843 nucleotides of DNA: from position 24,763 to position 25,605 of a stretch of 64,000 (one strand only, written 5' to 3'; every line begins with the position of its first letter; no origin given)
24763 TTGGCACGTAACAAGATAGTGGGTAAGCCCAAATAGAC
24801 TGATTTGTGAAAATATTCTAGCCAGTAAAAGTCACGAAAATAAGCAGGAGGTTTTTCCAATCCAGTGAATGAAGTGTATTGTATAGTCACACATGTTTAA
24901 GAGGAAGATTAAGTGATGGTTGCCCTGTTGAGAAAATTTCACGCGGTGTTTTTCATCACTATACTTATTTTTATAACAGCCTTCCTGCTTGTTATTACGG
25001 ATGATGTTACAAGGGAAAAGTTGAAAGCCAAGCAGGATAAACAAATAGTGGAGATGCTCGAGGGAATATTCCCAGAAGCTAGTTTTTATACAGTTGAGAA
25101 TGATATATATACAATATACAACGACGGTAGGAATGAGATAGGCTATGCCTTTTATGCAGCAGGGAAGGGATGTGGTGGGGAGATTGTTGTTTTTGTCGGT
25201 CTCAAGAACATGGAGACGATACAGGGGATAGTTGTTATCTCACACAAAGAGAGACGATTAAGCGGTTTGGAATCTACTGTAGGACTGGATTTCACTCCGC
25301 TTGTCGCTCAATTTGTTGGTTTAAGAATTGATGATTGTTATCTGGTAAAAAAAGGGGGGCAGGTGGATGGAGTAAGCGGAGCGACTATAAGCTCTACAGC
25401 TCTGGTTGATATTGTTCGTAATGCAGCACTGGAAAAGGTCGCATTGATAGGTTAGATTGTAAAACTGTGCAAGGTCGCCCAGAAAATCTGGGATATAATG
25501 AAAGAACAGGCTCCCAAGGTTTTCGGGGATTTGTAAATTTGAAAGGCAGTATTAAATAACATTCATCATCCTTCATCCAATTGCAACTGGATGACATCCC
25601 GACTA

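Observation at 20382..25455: Extracytoplasmic, lipid-anchored transhydroxylase-like molybdoenzyme with Ig-domain Fe-S subunit, novel membrane subunit and flavinylated FMN_bind partner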

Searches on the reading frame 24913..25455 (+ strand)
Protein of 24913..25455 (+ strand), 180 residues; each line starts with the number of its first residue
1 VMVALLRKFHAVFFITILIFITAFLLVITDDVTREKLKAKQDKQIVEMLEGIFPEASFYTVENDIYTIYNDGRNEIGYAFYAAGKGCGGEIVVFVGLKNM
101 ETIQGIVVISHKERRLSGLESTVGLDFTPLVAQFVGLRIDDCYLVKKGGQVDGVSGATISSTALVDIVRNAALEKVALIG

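Call 7: search_protein_families(library=pfam, proteins=[window:24913-25455:+], max_evalue=0.01)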
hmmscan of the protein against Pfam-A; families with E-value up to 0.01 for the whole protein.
window:24913-25455:+ (180 aa): 1 family
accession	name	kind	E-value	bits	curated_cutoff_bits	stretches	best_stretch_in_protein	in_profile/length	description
PF04205.19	FMN_bind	-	4.1e-13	50.2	22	1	86-171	1-75/77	FMN-binding domain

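Call 8: search_protein_families(library=ncbifam, proteins=[window:24913-25455:+], max_evalue=0.01)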
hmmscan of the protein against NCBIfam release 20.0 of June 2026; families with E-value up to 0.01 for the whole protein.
window:24913-25455:+ (180 aa): 5 families
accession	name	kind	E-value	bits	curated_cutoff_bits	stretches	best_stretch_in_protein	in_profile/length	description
NF041840.1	rnfG_Methano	equivalog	9.6e-21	74.2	230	1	16-170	16-179/189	Rnf electron transport complex subunit RnfG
TIGR01947.1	rnfG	subfamily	2.2e-16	60.5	102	1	17-171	6-181/187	RnfABCDGE type electron transport complex subunit G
NF045876.1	RnfG_DVU2794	exception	3.6e-16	59.2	205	1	64-172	72-176/190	RnfABCDGE type electron transport complex subunit G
NF002519.0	PRK01908.1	equivalog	1.1e-11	44.8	178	1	74-173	87-190/209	electron transport complex subunit RsxG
NF046105.1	TransRegNosR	equivalog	0.00086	17.7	1000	1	38-173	10-155/680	transcriptional regulator NosR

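Call 39: list_cluster_members(proteins=[P0121, P0001, window:24913-25455:+, window:23351-24163:+, window:30497-32254:+])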
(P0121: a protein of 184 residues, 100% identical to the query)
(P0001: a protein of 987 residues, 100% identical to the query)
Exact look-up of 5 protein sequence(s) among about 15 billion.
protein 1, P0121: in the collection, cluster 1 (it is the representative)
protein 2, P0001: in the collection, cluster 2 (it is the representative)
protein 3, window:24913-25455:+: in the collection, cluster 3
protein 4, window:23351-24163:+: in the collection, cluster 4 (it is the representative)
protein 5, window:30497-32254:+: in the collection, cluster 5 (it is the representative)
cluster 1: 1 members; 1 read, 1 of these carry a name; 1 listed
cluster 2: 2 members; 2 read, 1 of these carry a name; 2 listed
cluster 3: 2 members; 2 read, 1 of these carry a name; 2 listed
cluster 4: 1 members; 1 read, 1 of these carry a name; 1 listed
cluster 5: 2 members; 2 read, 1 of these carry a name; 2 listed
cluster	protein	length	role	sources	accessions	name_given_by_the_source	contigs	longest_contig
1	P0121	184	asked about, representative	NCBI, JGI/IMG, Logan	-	hypothetical protein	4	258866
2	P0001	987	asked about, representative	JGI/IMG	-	anaerobic selenocysteine-containing dehydrogenase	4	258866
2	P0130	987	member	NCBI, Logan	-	-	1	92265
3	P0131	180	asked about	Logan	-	-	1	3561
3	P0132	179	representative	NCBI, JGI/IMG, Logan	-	Na+-translocating ferredoxin:NAD+ oxidoreductase RnfG subunit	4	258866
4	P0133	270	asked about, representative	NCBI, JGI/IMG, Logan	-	Fe-S-cluster-containing dehydrogenase component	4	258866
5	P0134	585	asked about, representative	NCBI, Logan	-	-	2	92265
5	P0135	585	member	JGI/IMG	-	DNA repair protein RecN (Recombination protein N)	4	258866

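Call 74: find_homologous_proteins(query=window:24916-25455:+, max_evalue=0.00001)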
Query window:24916-25455:+ (179 aa): 29 proteins with E <= 0.00001 among 126 candidates.
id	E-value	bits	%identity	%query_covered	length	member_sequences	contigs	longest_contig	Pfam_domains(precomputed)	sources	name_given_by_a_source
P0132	7.9e-109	379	100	100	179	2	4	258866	PF04205.20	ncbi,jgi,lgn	jgi:Na+-translocating ferredoxin:NAD+ oxidoreductase RnfG subunit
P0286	5.0e-48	181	53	98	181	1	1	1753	PF04205.20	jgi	-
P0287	2.4e-44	169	49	97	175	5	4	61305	PF04205.20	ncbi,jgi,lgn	jgi:electron transport complex protein RnfG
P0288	6.1e-43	165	45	97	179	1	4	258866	PF04205.20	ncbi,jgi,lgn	jgi:electron transport complex protein RnfG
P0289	8.6e-42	161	50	96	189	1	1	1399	PF04205.20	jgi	jgi:Na+-translocating ferredoxin:NAD+ oxidoreductase RnfG subunit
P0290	1.9e-41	160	52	87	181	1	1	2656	PF04205.20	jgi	jgi:Na+-translocating ferredoxin:NAD+ oxidoreductase subunit G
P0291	3.4e-40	156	48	98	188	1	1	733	PF04205.20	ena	-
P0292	3.5e-40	156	47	99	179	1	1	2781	PF04205.20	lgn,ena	-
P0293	8.2e-40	154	49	98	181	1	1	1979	PF04205.20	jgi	jgi:Na+-translocating ferredoxin:NAD+ oxidoreductase RnfG subunit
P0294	4.4e-39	152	50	98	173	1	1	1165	PF04205.20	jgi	-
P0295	1.6e-38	150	48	97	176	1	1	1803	PF04205.20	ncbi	-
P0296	1.7e-38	150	45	98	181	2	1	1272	PF04205.20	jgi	-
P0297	4.7e-38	149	47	96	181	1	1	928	PF04205.20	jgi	-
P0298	6.3e-38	148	47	99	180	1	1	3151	PF04205.20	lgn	-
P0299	2.8e-37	146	47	96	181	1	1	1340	PF04205.20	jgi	jgi:Na+-translocating ferredoxin:NAD+ oxidoreductase RnfG subunit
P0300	4.2e-36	142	47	85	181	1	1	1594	PF04205.20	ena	-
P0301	2.5e-35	140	43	98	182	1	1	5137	PF04205.20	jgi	jgi:Na+-translocating ferredoxin:NAD+ oxidoreductase subunit G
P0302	2.9e-35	140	40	98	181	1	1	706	PF04205.20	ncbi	-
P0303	1.1e-34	138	43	98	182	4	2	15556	PF04205.20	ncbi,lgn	-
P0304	3.2e-34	136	43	98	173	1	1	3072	PF04205.20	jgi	jgi:Na+-translocating ferredoxin:NAD+ oxidoreductase subunit G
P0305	6.3e-31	125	42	97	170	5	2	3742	PF04205.20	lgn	-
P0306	1.4e-29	121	48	73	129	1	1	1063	PF04205.20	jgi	jgi:electron transport complex protein RnfG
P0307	8.0e-28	115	39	98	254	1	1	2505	PF04205.20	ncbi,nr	ncbi:MAG: FMN-binding protein [Dehalococcoidales bacterium]|nr:FMN-binding protein [Dehalococcoidale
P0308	1.1e-27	115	41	96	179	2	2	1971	PF04205.20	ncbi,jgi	jgi:Na+-translocating ferredoxin:NAD+ oxidoreductase RnfG subunit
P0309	1.0e-26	112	41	95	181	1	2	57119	PF04205.20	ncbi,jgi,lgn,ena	-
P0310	2.0e-25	108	40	91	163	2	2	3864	PF04205.20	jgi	jgi:Na+-translocating ferredoxin:NAD+ oxidoreductase RnfG subunit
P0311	6.0e-25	106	42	94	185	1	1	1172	PF04205.20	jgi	-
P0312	1.2e-22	98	44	87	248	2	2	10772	PF04205.20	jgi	jgi:Na+-translocating ferredoxin:NAD+ oxidoreductase RnfG subunit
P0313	3.3e-19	87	45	53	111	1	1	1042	PF04205.20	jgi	jgi:Na+-translocating ferredoxin:NAD+ oxidoreductase RnfG subunit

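Call 75: find_encoding_contigs(protein=P0288, flank=9000, max_places=1)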
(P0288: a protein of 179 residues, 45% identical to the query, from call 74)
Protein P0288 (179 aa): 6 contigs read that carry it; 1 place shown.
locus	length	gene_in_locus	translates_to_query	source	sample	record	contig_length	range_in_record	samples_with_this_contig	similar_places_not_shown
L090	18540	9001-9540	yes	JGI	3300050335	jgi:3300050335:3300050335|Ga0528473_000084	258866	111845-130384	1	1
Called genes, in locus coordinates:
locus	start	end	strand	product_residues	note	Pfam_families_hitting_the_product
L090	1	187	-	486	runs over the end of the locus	PF01425:Amidase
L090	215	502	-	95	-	PF02686:GatC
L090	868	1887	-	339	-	PF02899:Phage_int_SAM_1, PF13495:Phage_int_SAM_4, PF00589:Phage_integrase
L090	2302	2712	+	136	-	PF00072:Response_reg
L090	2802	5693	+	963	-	PF21423:AhtL-like_1st (weak), PF00384:Molybdopterin, PF01568:Molydop_binding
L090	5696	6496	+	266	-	PF00037:Fer4 (faint), PF12797:Fer4_2 (faint), PF12838:Fer4_7 (faint), PF13187:Fer4_9 (faint), PF13247:Fer4_11, PF13620:CarboxypepD_reg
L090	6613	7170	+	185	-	-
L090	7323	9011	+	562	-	PF02310:B12-binding, PF04055:Radical_SAM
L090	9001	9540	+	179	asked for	PF04205:FMN_bind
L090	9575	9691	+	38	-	-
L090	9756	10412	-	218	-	PF02492:cobW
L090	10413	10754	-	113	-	PF01155:HypA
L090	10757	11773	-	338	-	PF00586:AIRS, PF02769:AIRS_C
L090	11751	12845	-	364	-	PF01924:HypD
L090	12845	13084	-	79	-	PF01455:HupF_HypC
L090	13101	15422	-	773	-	PF00708:Acylphosphatase, PF07503:zf-HYPF, PF01300:Sua5_yciO_yrdC, PF17788:HypF_C, PF00814:TsaD (faint), PF22521:HypF_C_2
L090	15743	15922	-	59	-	-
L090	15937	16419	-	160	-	PF01750:HycI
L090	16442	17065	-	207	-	PF01292:Ni_hydr_CYTB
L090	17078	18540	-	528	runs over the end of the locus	PF27537:HoxH, PF00374:NiFeSe_Hases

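Call 76: find_encoding_contigs(protein=P0287, flank=9000, max_places=1)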
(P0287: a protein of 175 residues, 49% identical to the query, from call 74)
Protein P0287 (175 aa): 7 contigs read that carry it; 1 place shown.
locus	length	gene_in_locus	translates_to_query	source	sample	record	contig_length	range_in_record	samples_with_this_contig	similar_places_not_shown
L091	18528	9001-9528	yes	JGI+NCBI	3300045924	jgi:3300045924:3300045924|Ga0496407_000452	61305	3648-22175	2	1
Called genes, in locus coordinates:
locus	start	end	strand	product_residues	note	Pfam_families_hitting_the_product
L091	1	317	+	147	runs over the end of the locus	PF00072:Response_reg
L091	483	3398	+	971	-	PF00384:Molybdopterin, PF01568:Molydop_binding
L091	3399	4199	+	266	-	PF12797:Fer4_2 (faint), PF13247:Fer4_11, PF13187:Fer4_9 (weak), PF12837:Fer4_6 (weak), PF13237:Fer4_10 (weak), PF00037:Fer4, PF13620:CarboxypepD_reg, PF13715:CarbopepD_reg_2 (weak), +1 more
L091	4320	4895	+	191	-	-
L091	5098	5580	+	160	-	-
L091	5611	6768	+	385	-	PF01136:Peptidase_U32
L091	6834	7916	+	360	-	PF01136:Peptidase_U32 (weak)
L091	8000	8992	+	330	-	-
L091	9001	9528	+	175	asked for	PF04205:FMN_bind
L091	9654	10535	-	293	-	PF02645:DegV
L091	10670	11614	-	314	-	PF01869:BcrAD_BadFG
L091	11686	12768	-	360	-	PF09989:DUF2229 (faint)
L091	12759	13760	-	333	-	PF09989:DUF2229, PF06050:HGD-D (weak)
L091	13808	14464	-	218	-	PF00440:TetR_N, PF14246:TetR_C_7 (weak)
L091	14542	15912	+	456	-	PF13660:DUF4147, PF05161:MOFRL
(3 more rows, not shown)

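Call 77: find_encoding_contigs(protein=P0309, flank=9000, max_places=1)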
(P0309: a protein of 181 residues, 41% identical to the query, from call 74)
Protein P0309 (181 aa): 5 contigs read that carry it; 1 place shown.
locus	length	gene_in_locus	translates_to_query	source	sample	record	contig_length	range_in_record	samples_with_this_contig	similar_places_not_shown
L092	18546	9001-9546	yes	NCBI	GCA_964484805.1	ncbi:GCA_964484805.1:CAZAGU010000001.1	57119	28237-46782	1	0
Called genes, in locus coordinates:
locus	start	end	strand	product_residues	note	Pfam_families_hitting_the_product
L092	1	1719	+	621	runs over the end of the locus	PF13620:CarboxypepD_reg, PF13715:CarbopepD_reg_2, PF13620:CarboxypepD_reg, PF13715:CarbopepD_reg_2, PF13620:CarboxypepD_reg, PF13715:CarbopepD_reg_2, PF13620:CarboxypepD_reg, PF13715:CarbopepD_reg_2, +8 more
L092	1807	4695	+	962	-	PF00929:RNase_T, PF00270:DEAD (faint), PF13307:Helicase_C_2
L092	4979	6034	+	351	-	PF02424:ApbE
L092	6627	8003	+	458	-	PF13375:RnfC_N, PF01512:Complex1_51K, PF10531:SLBB, PF13534:Fer4_17 (faint), PF13187:Fer4_9 (faint), PF13237:Fer4_10 (faint), PF12838:Fer4_7, PF13183:Fer4_8 (weak), +2 more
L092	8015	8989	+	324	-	PF03116:NQR2_RnfD_RnfE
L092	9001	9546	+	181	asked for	PF04205:FMN_bind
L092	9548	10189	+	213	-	PF02508:Rnf-Nqr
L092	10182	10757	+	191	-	PF02508:Rnf-Nqr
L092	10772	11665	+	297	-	PF04060:FeS, PF12838:Fer4_7, PF13187:Fer4_9 (weak), PF13237:Fer4_10 (weak), PF14697:Fer4_21, PF25160:LdpA_Fe-S-bd, PF00037:Fer4, PF12838:Fer4_7, +5 more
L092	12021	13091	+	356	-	PF03193:RsgA_GTPase, PF02421:FeoB_N (faint), PF00005:ABC_tran, PF01926:MMR_HSR1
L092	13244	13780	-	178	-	-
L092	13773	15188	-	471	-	PF13175:AAA_15, PF13304:AAA_21, PF13175:AAA_15, PF12476:DUF3696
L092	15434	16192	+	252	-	PF01975:SurE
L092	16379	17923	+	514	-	PF00117:GATase, PF07722:Peptidase_C26, PF02540:NAD_synthase (faint), PF00958:GMP_synt_C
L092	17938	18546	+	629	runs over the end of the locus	PF13458:Peripla_BP_6, PF01094:ANF_receptor (weak)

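Call 78: find_encoding_contigs(protein=P0303, flank=8000, max_places=1)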
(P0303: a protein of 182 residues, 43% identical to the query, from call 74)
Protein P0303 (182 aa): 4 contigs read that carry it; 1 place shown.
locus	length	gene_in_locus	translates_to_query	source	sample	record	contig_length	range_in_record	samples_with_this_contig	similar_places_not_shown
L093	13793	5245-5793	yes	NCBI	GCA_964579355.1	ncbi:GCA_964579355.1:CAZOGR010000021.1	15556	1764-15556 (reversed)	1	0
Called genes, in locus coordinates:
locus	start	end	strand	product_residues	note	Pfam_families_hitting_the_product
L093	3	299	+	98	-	?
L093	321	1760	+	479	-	-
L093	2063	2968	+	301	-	PF02424:ApbE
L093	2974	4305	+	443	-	PF13375:RnfC_N, PF01512:Complex1_51K, PF10531:SLBB, PF00037:Fer4 (weak), PF12838:Fer4_7, PF13183:Fer4_8 (weak), PF13187:Fer4_9 (weak), PF13237:Fer4_10 (weak), +6 more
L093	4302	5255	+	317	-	PF03116:NQR2_RnfD_RnfE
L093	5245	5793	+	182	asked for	PF04205:FMN_bind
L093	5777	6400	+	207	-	PF02508:Rnf-Nqr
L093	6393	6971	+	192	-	PF02508:Rnf-Nqr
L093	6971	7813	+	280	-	PF04060:FeS, PF12838:Fer4_7 (weak), PF13187:Fer4_9 (weak), PF14697:Fer4_21 (weak), PF25160:LdpA_Fe-S-bd (weak), PF00037:Fer4 (weak), PF12838:Fer4_7, PF14697:Fer4_21, +9 more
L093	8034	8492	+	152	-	PF00583:Acetyltransf_1, PF13673:Acetyltransf_10, PF13508:Acetyltransf_7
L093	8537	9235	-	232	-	PF00072:Response_reg, PF00486:Trans_reg_C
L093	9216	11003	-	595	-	PF05228:CHASE4, PF00672:HAMP, PF00512:HisKA, PF02518:HATPase_c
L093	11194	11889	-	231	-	PF03575:Peptidase_S51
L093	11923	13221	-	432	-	PF27533:CapK_C (weak)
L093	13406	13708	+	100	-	-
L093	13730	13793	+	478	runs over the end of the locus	-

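Call 79: find_encoding_contigs(protein=P0312, flank=8000, max_places=1)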
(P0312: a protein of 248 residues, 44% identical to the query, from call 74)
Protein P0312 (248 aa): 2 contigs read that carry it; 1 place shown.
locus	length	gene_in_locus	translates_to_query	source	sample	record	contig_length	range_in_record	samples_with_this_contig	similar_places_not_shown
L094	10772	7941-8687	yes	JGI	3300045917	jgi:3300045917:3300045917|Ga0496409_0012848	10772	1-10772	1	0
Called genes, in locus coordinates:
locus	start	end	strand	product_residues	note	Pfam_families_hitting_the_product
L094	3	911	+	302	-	?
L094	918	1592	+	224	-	PF00072:Response_reg, PF00486:Trans_reg_C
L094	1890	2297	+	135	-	PF00072:Response_reg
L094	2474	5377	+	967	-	PF00384:Molybdopterin, PF01568:Molydop_binding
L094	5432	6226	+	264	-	PF13247:Fer4_11, PF12838:Fer4_7 (weak), PF13620:CarboxypepD_reg, PF13715:CarbopepD_reg_2 (weak)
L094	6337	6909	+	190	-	-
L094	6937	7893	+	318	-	-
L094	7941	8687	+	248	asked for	PF04205:FMN_bind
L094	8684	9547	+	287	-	PF13237:Fer4_10 (faint), PF13247:Fer4_11, PF12838:Fer4_7 (weak), PF00037:Fer4 (weak), PF12837:Fer4_6 (weak), PF13187:Fer4_9 (weak)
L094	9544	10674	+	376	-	PF03916:NrfD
